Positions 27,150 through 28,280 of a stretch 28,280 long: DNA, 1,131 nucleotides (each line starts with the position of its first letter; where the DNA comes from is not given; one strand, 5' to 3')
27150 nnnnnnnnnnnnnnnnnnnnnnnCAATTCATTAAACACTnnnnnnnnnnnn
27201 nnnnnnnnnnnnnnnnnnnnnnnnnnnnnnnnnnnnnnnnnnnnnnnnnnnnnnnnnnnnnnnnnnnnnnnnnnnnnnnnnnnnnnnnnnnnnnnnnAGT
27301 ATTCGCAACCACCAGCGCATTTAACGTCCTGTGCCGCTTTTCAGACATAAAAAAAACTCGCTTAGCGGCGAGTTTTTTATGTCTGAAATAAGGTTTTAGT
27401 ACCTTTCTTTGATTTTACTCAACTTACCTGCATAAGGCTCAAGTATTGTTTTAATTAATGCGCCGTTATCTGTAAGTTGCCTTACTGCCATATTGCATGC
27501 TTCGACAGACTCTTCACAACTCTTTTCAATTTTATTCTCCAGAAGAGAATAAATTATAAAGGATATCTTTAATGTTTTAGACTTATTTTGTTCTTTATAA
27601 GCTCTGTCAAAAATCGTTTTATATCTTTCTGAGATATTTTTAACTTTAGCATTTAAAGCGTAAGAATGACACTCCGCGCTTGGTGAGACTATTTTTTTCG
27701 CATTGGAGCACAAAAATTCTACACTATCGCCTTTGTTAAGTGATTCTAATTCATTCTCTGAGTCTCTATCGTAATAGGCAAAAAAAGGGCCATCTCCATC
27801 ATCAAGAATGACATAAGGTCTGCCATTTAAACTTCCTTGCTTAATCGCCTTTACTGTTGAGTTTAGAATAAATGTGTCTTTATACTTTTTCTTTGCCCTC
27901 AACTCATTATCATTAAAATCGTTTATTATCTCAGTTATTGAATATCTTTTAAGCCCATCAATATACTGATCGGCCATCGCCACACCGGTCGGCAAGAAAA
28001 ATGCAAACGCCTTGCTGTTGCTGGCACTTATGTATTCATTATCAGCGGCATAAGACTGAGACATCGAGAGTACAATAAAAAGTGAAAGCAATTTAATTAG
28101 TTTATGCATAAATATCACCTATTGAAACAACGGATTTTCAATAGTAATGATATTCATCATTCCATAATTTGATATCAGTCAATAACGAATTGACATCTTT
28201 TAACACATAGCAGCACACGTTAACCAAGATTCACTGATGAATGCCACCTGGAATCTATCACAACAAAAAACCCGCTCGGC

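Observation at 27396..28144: AT-rich secreted-protein gene with an operator-like palindrome at its ribosome-binding site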

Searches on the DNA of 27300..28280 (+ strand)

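Call 7: search_dna_similar(query=window:27300-28280:+, collection=phages, mode=near, max_rows=20)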
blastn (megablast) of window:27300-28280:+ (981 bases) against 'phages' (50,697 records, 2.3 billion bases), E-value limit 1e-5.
No match.

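Call 8: search_dna_similar(query=window:27300-28280:+, collection=ecoli_genomes, mode=near, max_rows=20)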
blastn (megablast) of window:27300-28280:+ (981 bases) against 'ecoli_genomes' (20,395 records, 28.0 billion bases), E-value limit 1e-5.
Records with a match: 59; places in all: 62; records where one place covers at least 80% of the query: 9.
Genomes with a match: 59 of 5426; with a place that covers at least 80% of the query: 9. Places per genome that has any: lowest 1, median 1, highest 2. On chromosomes: 61 places; on plasmids: 1.
Best place of each record, by identity: >=99% 7; 90-95% 36; 80-90% 16.
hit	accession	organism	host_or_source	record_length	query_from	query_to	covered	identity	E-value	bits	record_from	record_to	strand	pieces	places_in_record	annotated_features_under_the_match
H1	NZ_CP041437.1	Escherichia coli strain STEC005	goat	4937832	1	981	100%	100.0%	0e+0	1812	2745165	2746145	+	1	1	OB-fold protein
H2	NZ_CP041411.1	Escherichia coli strain STEC719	goat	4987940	1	981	100%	100.0%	0e+0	1812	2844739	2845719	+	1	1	OB-fold protein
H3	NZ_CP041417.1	Escherichia coli strain STEC711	goat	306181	1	981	100%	99.9%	0e+0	1807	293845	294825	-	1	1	OB-fold protein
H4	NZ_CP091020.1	Escherichia coli strain STEC308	mutton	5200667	1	981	100%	99.9%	0e+0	1807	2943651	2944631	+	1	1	OB-fold protein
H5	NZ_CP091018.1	Escherichia coli strain STEC307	mutton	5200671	1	981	100%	99.9%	0e+0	1807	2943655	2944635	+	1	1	OB-fold protein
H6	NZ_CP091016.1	Escherichia coli strain STEC306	mutton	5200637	1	981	100%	99.9%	0e+0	1807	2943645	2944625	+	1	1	OB-fold protein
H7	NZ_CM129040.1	Escherichia coli strain 401651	Homo sapiens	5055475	1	981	100%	99.5%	0e+0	1783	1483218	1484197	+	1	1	OB-fold protein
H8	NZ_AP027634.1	Escherichia coli strain PSJ-22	Homo sapiens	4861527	112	981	89%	80.7%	0e+0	665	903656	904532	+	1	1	OB-fold protein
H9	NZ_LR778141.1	Escherichia coli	water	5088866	112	981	89%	80.6%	0e+0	662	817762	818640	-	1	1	OB-fold protein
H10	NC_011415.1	Escherichia coli SE11 strain SE11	-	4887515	1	76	8%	89.5%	5e-16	95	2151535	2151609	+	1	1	none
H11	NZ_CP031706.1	Escherichia coli strain R1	cattle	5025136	1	76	8%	89.5%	5e-16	95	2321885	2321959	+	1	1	none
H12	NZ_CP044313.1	Escherichia coli strain RM11911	missing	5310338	1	76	8%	89.5%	5e-16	95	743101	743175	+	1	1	none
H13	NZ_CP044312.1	Escherichia coli strain RM13745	missing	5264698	1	76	8%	89.5%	5e-16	95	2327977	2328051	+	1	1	none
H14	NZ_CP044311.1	Escherichia coli strain RM13752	missing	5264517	1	76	8%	89.5%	5e-16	95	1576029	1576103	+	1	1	none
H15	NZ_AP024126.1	Escherichia coli strain NS-NP030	Bos taurus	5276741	1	76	8%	89.5%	5e-16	95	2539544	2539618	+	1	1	none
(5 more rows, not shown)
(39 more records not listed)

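Call 9: get_annotated_region(hit=H1, flank=20000)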
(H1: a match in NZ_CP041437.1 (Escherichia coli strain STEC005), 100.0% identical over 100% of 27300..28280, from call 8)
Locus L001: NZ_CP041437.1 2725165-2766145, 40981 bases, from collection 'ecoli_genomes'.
description: Escherichia coli strain STEC005 chromosome, complete genome
organism: Escherichia coli strain STEC005 (NCBI taxid 562)
replicon: chromosome; assembly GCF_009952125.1
host: -; source: goat; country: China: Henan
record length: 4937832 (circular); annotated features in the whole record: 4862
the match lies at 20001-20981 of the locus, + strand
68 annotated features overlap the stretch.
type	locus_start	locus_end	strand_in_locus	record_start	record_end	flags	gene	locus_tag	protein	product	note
CDS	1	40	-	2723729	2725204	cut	-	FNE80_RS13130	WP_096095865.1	phage tail sheath C-terminal domain-containing protein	-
CDS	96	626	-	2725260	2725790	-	-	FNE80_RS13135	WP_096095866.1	tail fiber assembly protein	-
CDS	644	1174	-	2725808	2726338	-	-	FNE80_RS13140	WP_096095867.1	tail fiber assembly protein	-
CDS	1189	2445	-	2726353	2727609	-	-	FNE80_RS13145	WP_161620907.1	phage tail-collar fiber domain-containing protein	-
CDS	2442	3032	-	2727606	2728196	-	-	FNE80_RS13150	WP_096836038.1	phage tail protein I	-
CDS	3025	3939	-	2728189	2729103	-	-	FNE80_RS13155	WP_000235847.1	baseplate assembly protein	-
CDS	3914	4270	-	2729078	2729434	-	-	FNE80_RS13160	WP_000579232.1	GPW/gp25 family protein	-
CDS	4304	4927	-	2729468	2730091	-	-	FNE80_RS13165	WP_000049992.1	phage baseplate assembly protein V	-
CDS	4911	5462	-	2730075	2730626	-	-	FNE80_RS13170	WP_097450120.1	hypothetical protein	-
CDS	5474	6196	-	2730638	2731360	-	-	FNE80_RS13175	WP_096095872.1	hypothetical protein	-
CDS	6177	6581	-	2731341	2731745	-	-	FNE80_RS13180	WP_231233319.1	head-tail joining protein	-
CDS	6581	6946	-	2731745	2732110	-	gpFI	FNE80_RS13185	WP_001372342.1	DNA-packaging protein FI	-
CDS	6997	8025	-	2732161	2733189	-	-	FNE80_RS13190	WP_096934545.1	major capsid protein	-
CDS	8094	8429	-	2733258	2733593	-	-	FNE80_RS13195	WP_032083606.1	head decoration protein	-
CDS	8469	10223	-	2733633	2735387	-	-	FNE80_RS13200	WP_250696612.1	S49 family peptidase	-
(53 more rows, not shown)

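Call 17: get_annotated_region(hit=H8, flank=8000)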
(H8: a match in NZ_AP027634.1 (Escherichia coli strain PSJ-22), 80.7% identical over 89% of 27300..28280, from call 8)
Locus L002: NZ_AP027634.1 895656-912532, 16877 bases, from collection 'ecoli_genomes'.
description: Escherichia coli strain PSJ-22 chromosome, complete genome
organism: Escherichia coli strain PSJ-22 (NCBI taxid 562)
replicon: chromosome; assembly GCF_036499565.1
host: Homo sapiens; source: feces; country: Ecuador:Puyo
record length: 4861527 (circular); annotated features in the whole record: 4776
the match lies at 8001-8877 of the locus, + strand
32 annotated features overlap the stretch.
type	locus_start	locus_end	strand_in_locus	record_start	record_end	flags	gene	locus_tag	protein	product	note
CDS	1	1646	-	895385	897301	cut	-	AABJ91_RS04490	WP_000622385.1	phage terminase large subunit family protein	-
CDS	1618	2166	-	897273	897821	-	-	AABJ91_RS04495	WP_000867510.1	terminase small subunit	-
CDS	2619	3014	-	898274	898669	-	-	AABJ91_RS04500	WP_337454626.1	hypothetical protein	-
CDS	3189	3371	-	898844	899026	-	-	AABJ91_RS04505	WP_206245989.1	hypothetical protein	-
CDS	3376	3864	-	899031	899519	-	-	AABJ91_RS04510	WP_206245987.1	HNH endonuclease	-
CDS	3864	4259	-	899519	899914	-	-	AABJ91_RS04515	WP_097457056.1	M15 family metallopeptidase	-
CDS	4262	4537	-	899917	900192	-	-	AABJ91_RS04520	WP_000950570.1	phage holin family protein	-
CDS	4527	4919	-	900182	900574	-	-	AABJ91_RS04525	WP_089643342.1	putative holin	-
CDS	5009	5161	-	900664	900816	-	-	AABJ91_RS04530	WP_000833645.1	DUF3927 family protein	-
CDS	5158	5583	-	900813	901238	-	-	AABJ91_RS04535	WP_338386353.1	tellurite/colicin resistance protein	-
tRNA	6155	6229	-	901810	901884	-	-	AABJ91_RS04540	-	tRNA-Gly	-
tRNA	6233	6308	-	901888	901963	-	-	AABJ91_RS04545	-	tRNA-Thr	-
CDS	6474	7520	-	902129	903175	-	-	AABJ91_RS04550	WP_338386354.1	site-specific DNA-methyltransferase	-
CDS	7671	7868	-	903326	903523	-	-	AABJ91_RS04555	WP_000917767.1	hypothetical protein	-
CDS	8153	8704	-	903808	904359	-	-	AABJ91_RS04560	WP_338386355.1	OB-fold protein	-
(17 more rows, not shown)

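Call 18: get_annotated_region(hit=H7, flank=8000)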
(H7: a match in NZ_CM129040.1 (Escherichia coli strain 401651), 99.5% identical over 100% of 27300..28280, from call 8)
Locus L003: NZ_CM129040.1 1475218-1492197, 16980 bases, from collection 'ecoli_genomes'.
description: Escherichia coli strain 401651 chromosome, whole genome shotgun sequence
organism: Escherichia coli strain 401651 (NCBI taxid 562)
replicon: chromosome; assembly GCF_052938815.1
host: Homo sapiens; source: stool; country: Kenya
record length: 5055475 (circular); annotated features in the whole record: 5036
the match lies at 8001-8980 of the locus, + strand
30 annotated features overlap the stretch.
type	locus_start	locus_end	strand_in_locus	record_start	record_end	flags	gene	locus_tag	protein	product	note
CDS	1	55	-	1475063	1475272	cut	-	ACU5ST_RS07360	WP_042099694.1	phage head-tail joining protein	-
CDS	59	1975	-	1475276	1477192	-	-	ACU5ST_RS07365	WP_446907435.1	phage terminase large subunit family protein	-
CDS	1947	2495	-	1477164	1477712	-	-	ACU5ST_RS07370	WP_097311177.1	terminase small subunit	-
CDS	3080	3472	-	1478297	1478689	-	-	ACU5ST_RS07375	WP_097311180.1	hypothetical protein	-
CDS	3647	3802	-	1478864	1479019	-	-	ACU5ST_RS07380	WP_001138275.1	hypothetical protein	-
CDS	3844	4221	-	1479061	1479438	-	-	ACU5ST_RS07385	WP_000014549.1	M15 family metallopeptidase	-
CDS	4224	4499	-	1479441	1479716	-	-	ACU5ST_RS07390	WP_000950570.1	phage holin family protein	-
CDS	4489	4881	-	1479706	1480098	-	-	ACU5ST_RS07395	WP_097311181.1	putative holin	-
CDS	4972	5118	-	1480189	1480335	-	-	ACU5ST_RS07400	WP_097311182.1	DUF3927 family protein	-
CDS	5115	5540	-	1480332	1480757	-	-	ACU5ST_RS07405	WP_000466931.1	tellurite resistance TerB family protein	-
tRNA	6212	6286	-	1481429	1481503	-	-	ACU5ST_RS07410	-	tRNA-Gly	-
CDS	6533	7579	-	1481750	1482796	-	-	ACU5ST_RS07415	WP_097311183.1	DNA-methyltransferase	-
CDS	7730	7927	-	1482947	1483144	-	-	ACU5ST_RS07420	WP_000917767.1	hypothetical protein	-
CDS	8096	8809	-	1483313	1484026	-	-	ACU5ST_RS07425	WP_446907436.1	OB-fold protein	-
CDS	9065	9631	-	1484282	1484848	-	-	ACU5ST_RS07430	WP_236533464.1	ORF6N domain-containing protein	-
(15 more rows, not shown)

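Call 74: get_annotated_region(hit=H10, flank=3500)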
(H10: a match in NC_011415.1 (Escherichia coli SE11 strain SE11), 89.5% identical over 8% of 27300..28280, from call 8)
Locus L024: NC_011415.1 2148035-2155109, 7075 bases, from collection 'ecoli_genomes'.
description: Escherichia coli SE11, complete sequence
organism: Escherichia coli SE11 strain SE11 (NCBI taxid 409438)
replicon: chromosome; assembly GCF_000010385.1
host: -; source: -; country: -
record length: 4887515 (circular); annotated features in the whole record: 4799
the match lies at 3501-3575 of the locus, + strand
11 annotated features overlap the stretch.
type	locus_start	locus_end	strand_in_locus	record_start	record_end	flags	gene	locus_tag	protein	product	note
CDS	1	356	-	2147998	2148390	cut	-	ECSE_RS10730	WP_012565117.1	putative holin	-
CDS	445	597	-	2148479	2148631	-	-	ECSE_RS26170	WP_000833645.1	DUF3927 family protein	-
CDS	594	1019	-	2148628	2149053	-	-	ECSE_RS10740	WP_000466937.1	tellurite resistance TerB family protein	-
tRNA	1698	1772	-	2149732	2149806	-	-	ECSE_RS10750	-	tRNA-Gly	-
CDS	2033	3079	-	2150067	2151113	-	-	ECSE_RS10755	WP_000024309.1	DNA-methyltransferase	-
CDS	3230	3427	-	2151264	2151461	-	-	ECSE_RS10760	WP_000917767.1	hypothetical protein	-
CDS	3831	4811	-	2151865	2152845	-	-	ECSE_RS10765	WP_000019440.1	IS5-like element ISKpn26 family transposase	-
CDS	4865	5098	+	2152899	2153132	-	-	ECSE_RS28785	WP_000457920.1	hypothetical protein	-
CDS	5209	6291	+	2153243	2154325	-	ompC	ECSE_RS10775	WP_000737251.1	porin OmpC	-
CDS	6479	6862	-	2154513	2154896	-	-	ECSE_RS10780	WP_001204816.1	antiterminator Q family protein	-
CDS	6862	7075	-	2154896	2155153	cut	-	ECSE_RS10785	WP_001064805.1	hypothetical protein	-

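Call 81: search_rna_families(source=L001, start=19600, end=22000, threshold=evalue, max_evalue=1)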
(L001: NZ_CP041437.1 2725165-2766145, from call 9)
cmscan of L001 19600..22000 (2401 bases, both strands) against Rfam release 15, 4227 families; matches with E-value up to 1: 9.
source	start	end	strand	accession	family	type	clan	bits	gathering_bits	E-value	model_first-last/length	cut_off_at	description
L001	21793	21869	-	RF01394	isrK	Gene; sRNA;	-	80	50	6.1e-17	1-77/77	no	isrK Hfq binding RNA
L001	21683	21766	-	RF01695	C4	Gene; antisense;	CL00128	67.9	45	1.7e-12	1-87/87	no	C4 antisense RNA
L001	21830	21882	-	RF03163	c4-a1b1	Gene; antisense;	CL00128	50.2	46.7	3.9e-11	1-53/53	no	a1, b1 targets of C4 antisense RNA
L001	20047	20107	-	RF02064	STnc370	Gene; sRNA;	-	35.3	54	0.016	1-71/71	no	Enterobacterial sRNA STnc370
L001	20049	20127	+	RF02900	AaHKsRNA82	Gene; sRNA;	-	24.3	51.4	0.98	1-81/81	no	Aggregatibacter sRNA 82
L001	20963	21035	-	RF00513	Trp_leader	Cis-reg; leader;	-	22.9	41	0.12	1-100/100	no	Tryptophan operon leader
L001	20051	20112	-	RF00512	Leu_leader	Cis-reg; leader;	-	20.5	50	0.37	1-148/148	no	Leucine operon leader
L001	20052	20119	-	RF01394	isrK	Gene; sRNA;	-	18.4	50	0.52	1-77/77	no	isrK Hfq binding RNA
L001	20229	20296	-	RF00636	NRON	Gene;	-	17.7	50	0.035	1-370/370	no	ncRNA Repressor of NFAT (nuclear factor of activated T cells)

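Call 86: get_annotated_region(hit=H12, flank=4500)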
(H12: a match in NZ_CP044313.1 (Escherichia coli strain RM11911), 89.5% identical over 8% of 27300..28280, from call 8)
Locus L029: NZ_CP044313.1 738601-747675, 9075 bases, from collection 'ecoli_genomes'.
description: Escherichia coli strain RM11911 chromosome, complete genome
organism: Escherichia coli strain RM11911 (NCBI taxid 562)
replicon: chromosome; assembly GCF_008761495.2
host: -; source: missing; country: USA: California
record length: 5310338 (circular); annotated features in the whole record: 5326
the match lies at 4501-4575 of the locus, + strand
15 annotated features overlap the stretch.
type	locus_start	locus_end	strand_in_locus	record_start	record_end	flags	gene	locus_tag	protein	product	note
CDS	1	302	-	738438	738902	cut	-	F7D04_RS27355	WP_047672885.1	lysis protein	-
CDS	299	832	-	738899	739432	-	-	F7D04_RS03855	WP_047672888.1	lysozyme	-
CDS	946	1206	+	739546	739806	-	-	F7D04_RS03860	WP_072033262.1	hypothetical protein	-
CDS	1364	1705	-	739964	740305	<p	-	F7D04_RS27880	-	YdfR family protein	incomplete; partial in the middle of a contig; missing C-terminus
CDS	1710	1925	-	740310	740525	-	-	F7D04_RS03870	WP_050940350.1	class II holin family protein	-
CDS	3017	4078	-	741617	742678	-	-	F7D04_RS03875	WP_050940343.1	DNA-methyltransferase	-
CDS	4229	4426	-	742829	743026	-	-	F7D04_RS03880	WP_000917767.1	hypothetical protein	-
CDS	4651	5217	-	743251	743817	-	-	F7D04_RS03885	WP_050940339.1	ORF6N domain-containing protein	-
CDS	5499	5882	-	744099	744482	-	-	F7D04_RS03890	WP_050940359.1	antiterminator Q family protein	-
CDS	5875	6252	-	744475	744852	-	-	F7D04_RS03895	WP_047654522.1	RusA family crossover junction endodeoxyribonuclease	-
CDS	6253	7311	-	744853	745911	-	-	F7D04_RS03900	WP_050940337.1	DUF968 domain-containing protein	-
CDS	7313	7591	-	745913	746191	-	-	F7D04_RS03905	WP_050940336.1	hypothetical protein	-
CDS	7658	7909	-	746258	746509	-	rem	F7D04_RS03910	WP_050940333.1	protein Rem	-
CDS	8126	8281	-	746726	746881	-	hokD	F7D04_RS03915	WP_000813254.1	type I toxin-antitoxin system toxin HokD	-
CDS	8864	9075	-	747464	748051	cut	-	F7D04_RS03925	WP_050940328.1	hypothetical protein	-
